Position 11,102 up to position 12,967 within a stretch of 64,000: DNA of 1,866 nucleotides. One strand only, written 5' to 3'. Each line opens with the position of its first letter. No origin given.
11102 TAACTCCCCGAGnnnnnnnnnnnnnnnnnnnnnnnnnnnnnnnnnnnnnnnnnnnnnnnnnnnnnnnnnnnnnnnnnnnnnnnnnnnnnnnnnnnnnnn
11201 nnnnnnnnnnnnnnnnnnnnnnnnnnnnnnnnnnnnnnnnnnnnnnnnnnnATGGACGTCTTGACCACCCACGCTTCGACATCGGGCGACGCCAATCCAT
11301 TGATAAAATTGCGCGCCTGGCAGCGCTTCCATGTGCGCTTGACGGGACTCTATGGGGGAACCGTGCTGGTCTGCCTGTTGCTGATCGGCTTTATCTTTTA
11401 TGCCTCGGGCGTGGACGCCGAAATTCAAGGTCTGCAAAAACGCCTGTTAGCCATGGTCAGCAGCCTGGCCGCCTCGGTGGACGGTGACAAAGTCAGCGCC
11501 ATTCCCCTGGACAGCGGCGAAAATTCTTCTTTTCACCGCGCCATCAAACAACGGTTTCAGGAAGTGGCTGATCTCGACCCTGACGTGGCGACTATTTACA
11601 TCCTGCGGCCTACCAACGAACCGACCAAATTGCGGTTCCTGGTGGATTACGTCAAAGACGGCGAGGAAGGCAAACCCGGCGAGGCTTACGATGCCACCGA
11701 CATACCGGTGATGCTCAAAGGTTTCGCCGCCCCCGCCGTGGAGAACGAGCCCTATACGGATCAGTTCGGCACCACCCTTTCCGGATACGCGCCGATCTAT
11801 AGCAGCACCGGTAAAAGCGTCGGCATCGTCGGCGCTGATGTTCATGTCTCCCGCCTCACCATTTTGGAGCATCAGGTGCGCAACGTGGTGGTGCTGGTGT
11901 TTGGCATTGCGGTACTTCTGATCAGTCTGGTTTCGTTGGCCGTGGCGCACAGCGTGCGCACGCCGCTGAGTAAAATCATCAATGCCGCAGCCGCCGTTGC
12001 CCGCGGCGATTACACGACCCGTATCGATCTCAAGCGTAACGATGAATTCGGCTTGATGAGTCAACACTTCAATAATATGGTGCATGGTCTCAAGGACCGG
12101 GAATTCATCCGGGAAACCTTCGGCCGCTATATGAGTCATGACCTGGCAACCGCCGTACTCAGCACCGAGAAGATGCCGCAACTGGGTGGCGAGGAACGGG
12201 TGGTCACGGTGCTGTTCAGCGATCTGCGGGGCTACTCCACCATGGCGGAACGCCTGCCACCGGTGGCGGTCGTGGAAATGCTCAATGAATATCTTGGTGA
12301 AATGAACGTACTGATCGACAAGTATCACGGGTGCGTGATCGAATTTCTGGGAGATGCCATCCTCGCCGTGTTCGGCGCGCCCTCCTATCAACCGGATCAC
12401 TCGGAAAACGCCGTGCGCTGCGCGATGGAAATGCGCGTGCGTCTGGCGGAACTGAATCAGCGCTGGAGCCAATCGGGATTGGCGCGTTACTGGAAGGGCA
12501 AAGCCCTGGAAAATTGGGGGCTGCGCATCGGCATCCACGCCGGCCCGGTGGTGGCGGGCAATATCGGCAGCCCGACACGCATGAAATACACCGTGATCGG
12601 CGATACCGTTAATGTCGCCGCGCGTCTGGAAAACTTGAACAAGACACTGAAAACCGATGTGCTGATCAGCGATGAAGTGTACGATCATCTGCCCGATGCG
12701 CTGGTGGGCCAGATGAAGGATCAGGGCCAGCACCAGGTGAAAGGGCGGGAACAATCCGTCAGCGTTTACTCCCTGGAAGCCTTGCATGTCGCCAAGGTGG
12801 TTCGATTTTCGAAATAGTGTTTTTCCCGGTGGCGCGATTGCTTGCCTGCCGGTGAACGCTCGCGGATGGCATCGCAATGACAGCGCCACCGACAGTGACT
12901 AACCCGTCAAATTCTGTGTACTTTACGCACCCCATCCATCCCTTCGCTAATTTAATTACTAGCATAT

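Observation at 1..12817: Bat-type MoxR/VWA operon flanked by two class III nucleotide cyclases, one a zinc-ribbon-STAND-TPR giant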

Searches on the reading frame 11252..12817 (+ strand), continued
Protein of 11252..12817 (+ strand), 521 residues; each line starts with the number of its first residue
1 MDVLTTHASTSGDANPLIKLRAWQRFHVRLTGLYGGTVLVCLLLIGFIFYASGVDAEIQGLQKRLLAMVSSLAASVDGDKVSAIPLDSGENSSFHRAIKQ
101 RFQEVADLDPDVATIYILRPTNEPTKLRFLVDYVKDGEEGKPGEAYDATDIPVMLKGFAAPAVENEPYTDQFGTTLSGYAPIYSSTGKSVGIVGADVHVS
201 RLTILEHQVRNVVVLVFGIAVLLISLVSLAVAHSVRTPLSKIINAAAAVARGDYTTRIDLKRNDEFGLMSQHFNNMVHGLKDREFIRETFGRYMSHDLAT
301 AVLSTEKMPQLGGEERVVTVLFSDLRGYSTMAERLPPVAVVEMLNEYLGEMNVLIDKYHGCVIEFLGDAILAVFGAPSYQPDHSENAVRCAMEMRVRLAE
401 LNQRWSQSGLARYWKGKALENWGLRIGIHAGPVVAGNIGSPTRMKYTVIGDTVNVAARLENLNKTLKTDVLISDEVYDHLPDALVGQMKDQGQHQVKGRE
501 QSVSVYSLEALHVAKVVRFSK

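Call 61: find_encoding_contigs(protein=P0160, flank=10000, max_places=1)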
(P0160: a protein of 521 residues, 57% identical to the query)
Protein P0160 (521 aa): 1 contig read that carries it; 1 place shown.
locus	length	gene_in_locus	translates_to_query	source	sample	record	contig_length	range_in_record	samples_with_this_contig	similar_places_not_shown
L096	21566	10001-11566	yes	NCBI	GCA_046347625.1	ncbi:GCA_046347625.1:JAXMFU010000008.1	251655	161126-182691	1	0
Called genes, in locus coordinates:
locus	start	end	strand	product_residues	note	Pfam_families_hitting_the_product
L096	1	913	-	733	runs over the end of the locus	PF23139:OB_YrrC, PF12826:HHH_2 (faint), PF14520:HHH_5, PF14490:HHH_RecD2, PF13245:AAA_19, PF13604:AAA_30, PF18335:SH3_13, PF13538:UvrD_C_2, +2 more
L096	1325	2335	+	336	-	PF00106:adh_short, PF08659:KR, PF13561:adh_short_C2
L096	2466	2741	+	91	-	-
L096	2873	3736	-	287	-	PF01842:ACT (weak), PF00551:Formyl_trans_N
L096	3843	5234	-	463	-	PF00072:Response_reg, PF00158:Sigma54_activat, PF14532:Sigma54_activ_2, PF25601:AAA_lid_14, PF02954:HTH_8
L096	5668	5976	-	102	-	-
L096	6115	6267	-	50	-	-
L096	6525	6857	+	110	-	PF00011:HSP20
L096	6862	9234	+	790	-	PF02190:LON_substr_bdg, PF00004:AAA, PF07728:AAA_5 (weak), PF22667:Lon_lid, PF05362:Lon_C, PF13541:ChlI (weak)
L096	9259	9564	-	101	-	-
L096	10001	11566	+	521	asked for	PF00672:HAMP, PF00211:Guanylate_cyc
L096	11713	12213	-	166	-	PF03330:DPBB_1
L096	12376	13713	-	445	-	-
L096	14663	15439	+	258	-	PF00970:FAD_binding_6 (weak), PF00175:NAD_binding_1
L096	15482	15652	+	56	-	-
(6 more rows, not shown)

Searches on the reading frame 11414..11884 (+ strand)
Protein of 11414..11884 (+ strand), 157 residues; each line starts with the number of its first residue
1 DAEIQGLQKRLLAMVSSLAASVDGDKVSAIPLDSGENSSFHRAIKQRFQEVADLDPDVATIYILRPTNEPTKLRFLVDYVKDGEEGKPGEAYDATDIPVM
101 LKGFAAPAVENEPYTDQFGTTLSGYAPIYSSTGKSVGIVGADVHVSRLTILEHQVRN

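Call 82: predict_structure(alignment_id=A3)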
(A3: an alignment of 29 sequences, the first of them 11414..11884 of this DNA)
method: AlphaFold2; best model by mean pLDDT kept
length: 157 residues; sequences in the alignment: 29
mean_pLDDT: 93.2   pTM: 0.88
mean pLDDT of the five models: 93.2, 93.0, 92.5, 91.2, 90.8
residues with pLDDT >= 90: 123; 70-90: 34; 50-70: 0; < 50: 0
segments of 3 or more residues with pLDDT < 50: none
pLDDT, mean of each block of 10 residues (from residue 1): 91 98 98 94 97 94 96 97 91 91 95 83 97 98 85 82
secondary structure, 60 per line:
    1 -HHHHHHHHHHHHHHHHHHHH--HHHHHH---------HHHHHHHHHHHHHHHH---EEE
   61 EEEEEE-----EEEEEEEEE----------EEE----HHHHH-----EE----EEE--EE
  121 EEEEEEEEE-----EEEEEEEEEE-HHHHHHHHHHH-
elements in order: H2-21 H24-29 H39-54 E58-66 E72-80 E91-93 H98-102 E114-116 E119-129 E135-144 H146-156

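Call 84: fold_search(model_id=the predicted structure, library=pdb)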
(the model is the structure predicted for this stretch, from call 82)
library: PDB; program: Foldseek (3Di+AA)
matches with E <= 10: 1495; with E <= 0.001: 86
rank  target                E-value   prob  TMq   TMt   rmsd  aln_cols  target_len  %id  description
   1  6w3s_A                8.1e-06  1.00  0.52  0.35   8.7       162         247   13  Crystal structure of ligand-binding domain of Campylobacter jejuni chemoreceptor Tlp3 in complex with L-leucine (released 2020-05-20)
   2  4xmr_B                8.6e-06  1.00  0.49  0.33   8.9       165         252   15  Crystal structure of the sensory domain of the Campylobacter jejuni chemoreceptor Tlp3 (CcmL) with isoleucine bound. (released 2015-11-04)
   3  6w3r_A                1.7e-05  1.00  0.50  0.34   8.8       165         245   15  Crystal structure of ligand-binding domain of Campylobacter jejuni chemoreceptor Tlp3 in complex with 3-methylisoleuci (released 2020-05-20)
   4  4jgq_B                1.8e-05  1.00  0.66  0.52   3.6       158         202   11  The crystal structure of sporulation kinase D mutant sensor domain, r131a, from Bacillus subtilis subsp in co-crystall (released 2013-05-15)
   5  6w3x_A                2.1e-05  1.00  0.50  0.34   8.8       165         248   15  Crystal structure of ligand-binding domain of Campylobacter jejuni chemoreceptor Tlp3 in complex with L-valine (released 2020-05-20)
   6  4jgp_B                2.4e-05  1.00  0.65  0.51   3.6       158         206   11  The crystal structure of sporulation kinase D sensor domain from Bacillus subtilis subsp in complex with pyruvate at 2 (released 2013-05-15)
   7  4xmq_B                2.4e-05  1.00  0.54  0.36   7.7       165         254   16  Crystal structure of the sensory domain of the Campylobacter jejuni chemoreceptor Tlp3 (CcmL) (released 2015-11-04)
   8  4jgo_B                2.7e-05  1.00  0.65  0.51   3.6       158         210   11  The crystal structure of sporulation kinase d sensor domain from Bacillus subtilis subsp. (released 2013-05-15)
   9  9hvj                  2.8e-05  1.00  0.52  0.32   6.0       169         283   20  Ligand binding domain of Roseburia intestinalis L1-82 uracil chemoreceptor (dCache) in complex with uracil and acetate (released 2025-03-12)
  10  4xmq_A                3.2e-05  1.00  0.50  0.34   8.8       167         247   16  Crystal structure of the sensory domain of the Campylobacter jejuni chemoreceptor Tlp3 (CcmL) (released 2015-11-04)
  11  6w3r_B                3.4e-05  1.00  0.53  0.35   8.7       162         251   12  Crystal structure of ligand-binding domain of Campylobacter jejuni chemoreceptor Tlp3 in complex with 3-methylisoleuci (released 2020-05-20)
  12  4jgr_B                3.8e-05  1.00  0.65  0.51   3.6       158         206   11  The crystal structure of sporulation kinase D mutant sensor domain, R131A, from Bacillus subtilis subsp at 2.4A resolu (released 2013-05-15)
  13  4xmr_A                4.0e-05  1.00  0.53  0.36   8.6       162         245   14  Crystal structure of the sensory domain of the Campylobacter jejuni chemoreceptor Tlp3 (CcmL) with isoleucine bound. (released 2015-11-04)
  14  4jgq_A                4.5e-05  1.00  0.54  0.43  12.0       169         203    9  The crystal structure of sporulation kinase D mutant sensor domain, r131a, from Bacillus subtilis subsp in co-crystall (released 2013-05-15)
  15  6e0a_A                4.5e-05  1.00  0.44  0.28   9.6       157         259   10  Crystal Structure of Helicobacter pylori TlpA Chemoreceptor Ligand Binding Domain (released 2018-09-12)
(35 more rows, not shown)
